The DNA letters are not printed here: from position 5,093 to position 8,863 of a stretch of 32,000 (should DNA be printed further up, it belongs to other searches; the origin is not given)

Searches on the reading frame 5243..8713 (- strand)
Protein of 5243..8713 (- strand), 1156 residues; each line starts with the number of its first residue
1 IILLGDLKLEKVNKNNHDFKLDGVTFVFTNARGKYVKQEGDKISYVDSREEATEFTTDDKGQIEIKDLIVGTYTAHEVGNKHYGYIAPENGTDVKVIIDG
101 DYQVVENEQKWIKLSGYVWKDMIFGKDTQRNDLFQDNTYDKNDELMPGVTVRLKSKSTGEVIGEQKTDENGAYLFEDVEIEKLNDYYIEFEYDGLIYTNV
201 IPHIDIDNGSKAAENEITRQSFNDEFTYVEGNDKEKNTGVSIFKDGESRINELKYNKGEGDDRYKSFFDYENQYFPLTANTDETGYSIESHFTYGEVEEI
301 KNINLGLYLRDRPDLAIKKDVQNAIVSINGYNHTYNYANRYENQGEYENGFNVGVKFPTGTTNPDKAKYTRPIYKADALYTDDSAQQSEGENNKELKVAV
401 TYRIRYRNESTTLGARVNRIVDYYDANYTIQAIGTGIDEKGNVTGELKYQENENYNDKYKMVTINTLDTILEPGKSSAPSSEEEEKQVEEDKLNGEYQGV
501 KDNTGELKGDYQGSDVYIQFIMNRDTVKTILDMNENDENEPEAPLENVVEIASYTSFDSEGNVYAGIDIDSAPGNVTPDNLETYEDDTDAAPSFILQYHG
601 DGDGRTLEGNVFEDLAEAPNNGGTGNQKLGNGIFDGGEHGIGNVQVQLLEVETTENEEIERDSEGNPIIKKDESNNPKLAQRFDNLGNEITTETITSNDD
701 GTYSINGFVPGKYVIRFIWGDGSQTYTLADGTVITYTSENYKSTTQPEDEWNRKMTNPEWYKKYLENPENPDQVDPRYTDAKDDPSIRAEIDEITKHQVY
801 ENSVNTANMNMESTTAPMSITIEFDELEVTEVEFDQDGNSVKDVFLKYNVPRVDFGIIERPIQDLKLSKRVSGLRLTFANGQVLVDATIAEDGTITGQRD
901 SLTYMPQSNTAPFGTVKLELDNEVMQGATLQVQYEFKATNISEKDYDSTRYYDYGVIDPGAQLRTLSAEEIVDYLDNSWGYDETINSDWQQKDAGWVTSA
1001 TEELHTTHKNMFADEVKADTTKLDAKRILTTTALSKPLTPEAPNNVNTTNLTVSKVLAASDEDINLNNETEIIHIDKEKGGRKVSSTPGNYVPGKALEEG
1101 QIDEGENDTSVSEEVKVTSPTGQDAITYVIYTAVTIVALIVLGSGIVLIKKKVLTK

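Call 64: search_solved_structures(query=window:5243-8713:-, max_evalue=0.01)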
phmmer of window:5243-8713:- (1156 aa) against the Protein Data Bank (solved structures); distinct sequences matched with E-value up to 0.01: 0.
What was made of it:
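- Tried and rejected: The rest of the protein against the PDB also gave nothing (call 64).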
